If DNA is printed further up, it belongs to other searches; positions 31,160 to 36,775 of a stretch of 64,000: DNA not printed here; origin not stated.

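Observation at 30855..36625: Single-polypeptide AddB-AddA fusion (inactive helicase - RecB nuclease - UvrD helicase) with a coupled downstream ORF of unknown function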

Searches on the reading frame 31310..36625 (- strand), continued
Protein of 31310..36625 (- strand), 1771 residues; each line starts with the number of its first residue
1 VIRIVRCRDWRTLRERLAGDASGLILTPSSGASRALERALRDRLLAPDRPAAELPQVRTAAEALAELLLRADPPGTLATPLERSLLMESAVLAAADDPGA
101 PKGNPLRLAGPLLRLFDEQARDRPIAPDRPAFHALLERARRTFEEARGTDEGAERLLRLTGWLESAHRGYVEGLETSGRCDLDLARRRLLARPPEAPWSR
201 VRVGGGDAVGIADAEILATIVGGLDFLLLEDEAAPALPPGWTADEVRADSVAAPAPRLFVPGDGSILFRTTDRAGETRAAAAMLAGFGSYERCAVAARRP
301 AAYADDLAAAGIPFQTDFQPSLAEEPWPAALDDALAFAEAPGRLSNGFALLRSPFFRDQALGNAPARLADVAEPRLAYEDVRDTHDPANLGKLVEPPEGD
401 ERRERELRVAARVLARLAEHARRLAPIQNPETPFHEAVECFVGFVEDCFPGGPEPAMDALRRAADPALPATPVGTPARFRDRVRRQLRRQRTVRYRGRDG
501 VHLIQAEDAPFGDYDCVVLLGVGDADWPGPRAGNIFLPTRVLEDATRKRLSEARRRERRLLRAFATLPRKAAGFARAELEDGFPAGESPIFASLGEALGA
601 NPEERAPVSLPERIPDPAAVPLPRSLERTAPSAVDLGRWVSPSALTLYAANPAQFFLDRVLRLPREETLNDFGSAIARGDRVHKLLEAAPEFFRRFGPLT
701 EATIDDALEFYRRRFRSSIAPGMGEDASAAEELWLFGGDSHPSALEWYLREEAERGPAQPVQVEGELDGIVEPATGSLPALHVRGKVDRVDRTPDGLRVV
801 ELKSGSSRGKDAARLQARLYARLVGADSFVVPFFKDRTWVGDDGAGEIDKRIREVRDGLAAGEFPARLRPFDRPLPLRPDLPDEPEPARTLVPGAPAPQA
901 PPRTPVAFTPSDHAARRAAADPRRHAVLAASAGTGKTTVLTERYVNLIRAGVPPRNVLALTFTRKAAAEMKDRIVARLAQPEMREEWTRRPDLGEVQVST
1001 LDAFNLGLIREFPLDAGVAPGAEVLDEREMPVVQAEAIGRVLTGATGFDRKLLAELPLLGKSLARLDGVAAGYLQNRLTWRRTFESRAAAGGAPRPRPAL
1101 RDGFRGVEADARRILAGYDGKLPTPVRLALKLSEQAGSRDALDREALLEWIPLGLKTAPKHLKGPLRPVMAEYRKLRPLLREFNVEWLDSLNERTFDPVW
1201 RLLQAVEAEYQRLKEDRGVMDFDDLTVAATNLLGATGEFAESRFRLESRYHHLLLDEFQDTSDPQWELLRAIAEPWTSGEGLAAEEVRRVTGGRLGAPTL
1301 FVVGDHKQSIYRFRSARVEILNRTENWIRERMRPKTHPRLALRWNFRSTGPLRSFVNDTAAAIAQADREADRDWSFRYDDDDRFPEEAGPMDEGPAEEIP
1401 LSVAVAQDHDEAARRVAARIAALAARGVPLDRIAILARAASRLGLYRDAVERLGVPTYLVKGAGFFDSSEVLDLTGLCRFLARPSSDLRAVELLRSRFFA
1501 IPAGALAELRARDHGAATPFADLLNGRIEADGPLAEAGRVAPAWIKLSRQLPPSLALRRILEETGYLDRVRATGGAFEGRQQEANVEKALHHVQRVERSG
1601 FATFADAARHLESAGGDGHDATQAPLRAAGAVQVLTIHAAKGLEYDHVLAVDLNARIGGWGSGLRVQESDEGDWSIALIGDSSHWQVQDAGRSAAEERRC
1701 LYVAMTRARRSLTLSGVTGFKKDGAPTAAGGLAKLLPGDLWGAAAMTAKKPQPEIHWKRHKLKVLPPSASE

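Call 38: search_solved_structures(query=A1, max_evalue=1)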
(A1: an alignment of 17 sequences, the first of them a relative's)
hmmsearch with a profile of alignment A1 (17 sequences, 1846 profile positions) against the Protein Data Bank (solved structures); distinct sequences matched with E-value up to 1: 32.
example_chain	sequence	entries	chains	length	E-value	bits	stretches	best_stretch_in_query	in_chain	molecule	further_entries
3u44_A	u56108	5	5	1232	1.4e-40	141.7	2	1261-1796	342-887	ATP-dependent helicase/nuclease subunit A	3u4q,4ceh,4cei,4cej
3lfu_A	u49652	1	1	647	2.3e-34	121.2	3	1263-1729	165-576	DNA helicase II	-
2is1_A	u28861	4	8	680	8e-34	119.3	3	1263-1729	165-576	DNA helicase II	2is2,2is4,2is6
1pjr_A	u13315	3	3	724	2.3e-33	117.8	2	1266-1729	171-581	PCRA | ATP-DEPENDENT HELICASE PCRA | HELICASE PCRA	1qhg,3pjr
4c2u_A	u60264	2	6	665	9.1e-33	115.9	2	1274-1729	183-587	DNA HELICASE II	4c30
4c2t_A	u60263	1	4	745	1.9e-32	114.8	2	1274-1729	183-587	DNA HELICASE II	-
9dci_A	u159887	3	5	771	4.4e-32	113.6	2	1268-1725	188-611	ATP-dependent DNA helicase UvrD1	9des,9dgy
1uaa_A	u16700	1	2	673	9.8e-30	105.8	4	994-1050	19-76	PROTEIN (ATP-DEPENDENT DNA HELICASE REP.)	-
7sjr_B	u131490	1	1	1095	1.9e-28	101.5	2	970-1093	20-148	DNA helicase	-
6ppj_B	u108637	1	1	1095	6.3e-28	99.8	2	970-1093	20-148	UvrD/REP helicase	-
6ppu_B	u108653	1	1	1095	7.6e-28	99.5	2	970-1093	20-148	UvrD/REP helicase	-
6ppr_B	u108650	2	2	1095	9.8e-28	99.2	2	970-1093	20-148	UvrD/REP helicase | DNA 3'-5' helicase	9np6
2pjr_A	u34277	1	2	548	1.5e-26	95.3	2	1266-1648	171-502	PROTEIN (HELICASE PCRA)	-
1qhh_B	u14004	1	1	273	1.1e-11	45.9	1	1268-1572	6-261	PROTEIN (PCRA (SUBUNIT))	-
1qhh_A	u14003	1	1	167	2.7e-11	44.6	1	982-1048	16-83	PROTEIN (PCRA (SUBUNIT))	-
2pjr_B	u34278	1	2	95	6.2e-05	23.6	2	1706-1730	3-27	PROTEIN (HELICASE PCRA)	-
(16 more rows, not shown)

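Call 41: search_protein_families(library=ncbifam, proteins=[L002:5695-8934:+, L007:4408-7365:+, L016:5518-8940:+, L021:5953-9003:+, L033:5767-8922:+, L047:5875-8916:+, L070:5980-8841:+, L030:5959-8985:+], max_evalue=1)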
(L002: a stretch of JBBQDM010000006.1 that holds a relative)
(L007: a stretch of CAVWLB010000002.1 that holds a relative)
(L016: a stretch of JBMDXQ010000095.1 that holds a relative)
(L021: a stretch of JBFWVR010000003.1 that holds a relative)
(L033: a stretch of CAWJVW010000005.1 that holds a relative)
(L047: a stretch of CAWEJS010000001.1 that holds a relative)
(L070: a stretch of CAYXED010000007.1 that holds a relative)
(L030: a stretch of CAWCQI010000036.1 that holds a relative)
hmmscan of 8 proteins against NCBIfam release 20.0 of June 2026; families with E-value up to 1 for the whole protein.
L002:5695-8934:+ (1079 aa): 5 families
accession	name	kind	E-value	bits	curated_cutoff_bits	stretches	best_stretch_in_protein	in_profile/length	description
TIGR03623.1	TIGR03623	subfamily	2.5e-17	62.4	299.6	2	803-971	607-763/876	probable DNA repair protein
TIGR02786.1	addB_alphas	equivalog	1.3e-15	56.7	486.5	2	792-970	748-907/1024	double-strand break repair protein AddB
TIGR02773.1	addB_Gpos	equivalog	2.5e-07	28.7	903.7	1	796-846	784-832/1159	helicase-exonuclease AddAB subunit AddB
TIGR00372.1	cas4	equivalog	1.6e-06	28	65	1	942-1066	66-179/180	CRISPR-associated protein Cas4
TIGR02774.1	rexB_recomb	equivalog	0.00019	19.9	718.35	1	806-1009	755-949/1076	ATP-dependent nuclease subunit B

L007:4408-7365:+ (985 aa): 5 families
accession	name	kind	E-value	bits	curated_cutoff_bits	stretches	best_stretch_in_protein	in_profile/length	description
TIGR03623.1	TIGR03623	subfamily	1.4e-17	63.2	299.6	1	493-979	406-876/876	probable DNA repair protein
TIGR02786.1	addB_alphas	equivalog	1.1e-15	56.9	486.5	1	705-895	747-925/1024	double-strand break repair protein AddB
TIGR02773.1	addB_Gpos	equivalog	4.3e-08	31.3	903.7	1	711-762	785-834/1159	helicase-exonuclease AddAB subunit AddB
TIGR02774.1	rexB_recomb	equivalog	8.7e-06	24.4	718.35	1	715-879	750-903/1076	ATP-dependent nuclease subunit B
TIGR00372.1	cas4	equivalog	3.1e-05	23.9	65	1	850-978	55-179/180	CRISPR-associated protein Cas4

L016:5518-8940:+ (1140 aa): 5 families
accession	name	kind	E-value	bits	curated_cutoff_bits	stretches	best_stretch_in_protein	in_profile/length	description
TIGR03623.1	TIGR03623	subfamily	1.7e-16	59.6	299.6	1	492-1134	267-876/876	probable DNA repair protein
TIGR02786.1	addB_alphas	equivalog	3e-14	52.1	486.5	1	504-1043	406-912/1024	double-strand break repair protein AddB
TIGR02773.1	addB_Gpos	equivalog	1.4e-05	22.9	903.7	1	865-920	783-836/1159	helicase-exonuclease AddAB subunit AddB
TIGR00372.1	cas4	equivalog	0.0013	18.5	65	1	980-1133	32-179/180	CRISPR-associated protein Cas4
TIGR02774.1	rexB_recomb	equivalog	0.0024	16.3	718.35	1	865-1035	744-903/1076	ATP-dependent nuclease subunit B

L021:5953-9003:+ (1016 aa): 5 families
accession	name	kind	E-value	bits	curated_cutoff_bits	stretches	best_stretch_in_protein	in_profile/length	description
TIGR02786.1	addB_alphas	equivalog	4.4e-17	61.5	486.5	2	726-906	751-913/1024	double-strand break repair protein AddB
TIGR03623.1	TIGR03623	subfamily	1.4e-16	59.9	299.6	2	732-920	605-789/876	probable DNA repair protein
TIGR02773.1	addB_Gpos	equivalog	7.4e-06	23.9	903.7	1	727-776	784-831/1159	helicase-exonuclease AddAB subunit AddB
TIGR00372.1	cas4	equivalog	5e-05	23.2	65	1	874-995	61-178/180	CRISPR-associated protein Cas4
TIGR02774.1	rexB_recomb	equivalog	0.00019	19.9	718.35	1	726-898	744-904/1076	ATP-dependent nuclease subunit B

L033:5767-8922:+ (1051 aa): 4 families
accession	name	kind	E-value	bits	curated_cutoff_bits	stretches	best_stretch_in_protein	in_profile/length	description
TIGR02786.1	addB_alphas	equivalog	2.2e-16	59.2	486.5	2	768-948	751-913/1024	double-strand break repair protein AddB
TIGR03623.1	TIGR03623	subfamily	5.4e-15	54.7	299.6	1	579-1039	439-876/876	probable DNA repair protein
TIGR00372.1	cas4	equivalog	1.1e-08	35.1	65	1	920-1038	72-179/180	CRISPR-associated protein Cas4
TIGR02773.1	addB_Gpos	equivalog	3.2e-07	28.4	903.7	1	769-818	784-831/1159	helicase-exonuclease AddAB subunit AddB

L047:5875-8916:+ (1013 aa): 6 families
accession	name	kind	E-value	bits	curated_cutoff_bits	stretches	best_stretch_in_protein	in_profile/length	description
TIGR03623.1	TIGR03623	subfamily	3.5e-24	85.1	299.6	2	379-791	269-655/876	probable DNA repair protein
TIGR02786.1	addB_alphas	equivalog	2.9e-17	62.1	486.5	1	390-916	407-913/1024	double-strand break repair protein AddB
TIGR00372.1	cas4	equivalog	2.9e-09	37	65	2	894-1006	77-179/180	CRISPR-associated protein Cas4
TIGR02773.1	addB_Gpos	equivalog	2.2e-05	22.3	903.7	1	737-787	785-833/1159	helicase-exonuclease AddAB subunit AddB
TIGR02774.1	rexB_recomb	equivalog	0.012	13.9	718.35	0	321-425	292-394/1076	ATP-dependent nuclease subunit B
NF041525.1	HrpD5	equivalog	0.019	14.4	300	1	231-269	64-98/314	HrpD5 family protein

L070:5980-8841:+ (953 aa): 4 families
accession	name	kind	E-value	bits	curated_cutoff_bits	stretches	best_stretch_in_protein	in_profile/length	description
TIGR03623.1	TIGR03623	subfamily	1.7e-25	89.4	299.6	1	334-867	271-780/876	probable DNA repair protein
TIGR02786.1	addB_alphas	equivalog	5.4e-23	81.1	486.5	1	405-859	489-910/1024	double-strand break repair protein AddB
TIGR02773.1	addB_Gpos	equivalog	1.1e-12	46.5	903.7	2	684-867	785-971/1159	helicase-exonuclease AddAB subunit AddB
TIGR00372.1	cas4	equivalog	3.1e-11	43.4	65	1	828-937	66-179/180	CRISPR-associated protein Cas4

L030:5959-8985:+ (1008 aa): 5 families
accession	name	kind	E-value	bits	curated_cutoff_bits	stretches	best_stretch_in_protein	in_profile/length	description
TIGR03623.1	TIGR03623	subfamily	5.7e-17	61.2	299.6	1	527-927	419-790/876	probable DNA repair protein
TIGR02786.1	addB_alphas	equivalog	1.3e-15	56.6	486.5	1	369-913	404-919/1024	double-strand break repair protein AddB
TIGR02773.1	addB_Gpos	equivalog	9.9e-06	23.4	903.7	1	735-788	785-836/1159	helicase-exonuclease AddAB subunit AddB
TIGR00372.1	cas4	equivalog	0.00021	21.2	65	1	891-1001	78-179/180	CRISPR-associated protein Cas4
TIGR02774.1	rexB_recomb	equivalog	0.00067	18.1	718.35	1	742-903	753-903/1076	ATP-dependent nuclease subunit B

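Call 52: list_cluster_members(proteins=[P0001, P0103, P0003, P0007, P0017])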
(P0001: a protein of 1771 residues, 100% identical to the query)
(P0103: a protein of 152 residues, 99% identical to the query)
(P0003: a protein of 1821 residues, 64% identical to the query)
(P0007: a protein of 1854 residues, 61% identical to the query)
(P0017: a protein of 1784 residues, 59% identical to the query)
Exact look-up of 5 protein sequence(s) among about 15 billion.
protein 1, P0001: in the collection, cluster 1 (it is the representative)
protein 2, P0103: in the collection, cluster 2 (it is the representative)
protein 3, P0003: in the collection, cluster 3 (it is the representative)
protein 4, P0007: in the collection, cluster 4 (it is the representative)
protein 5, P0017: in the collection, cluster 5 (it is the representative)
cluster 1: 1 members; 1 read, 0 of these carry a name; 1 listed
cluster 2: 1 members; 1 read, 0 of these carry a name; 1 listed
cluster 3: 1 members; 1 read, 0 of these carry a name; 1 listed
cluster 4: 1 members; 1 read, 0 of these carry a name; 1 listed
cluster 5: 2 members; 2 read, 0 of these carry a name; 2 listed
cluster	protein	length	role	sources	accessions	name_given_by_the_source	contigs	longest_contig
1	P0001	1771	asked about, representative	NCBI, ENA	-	-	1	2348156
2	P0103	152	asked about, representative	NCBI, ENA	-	-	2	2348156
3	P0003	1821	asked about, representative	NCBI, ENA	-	-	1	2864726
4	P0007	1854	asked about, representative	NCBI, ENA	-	-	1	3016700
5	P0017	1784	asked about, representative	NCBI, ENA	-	-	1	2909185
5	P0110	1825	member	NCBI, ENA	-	-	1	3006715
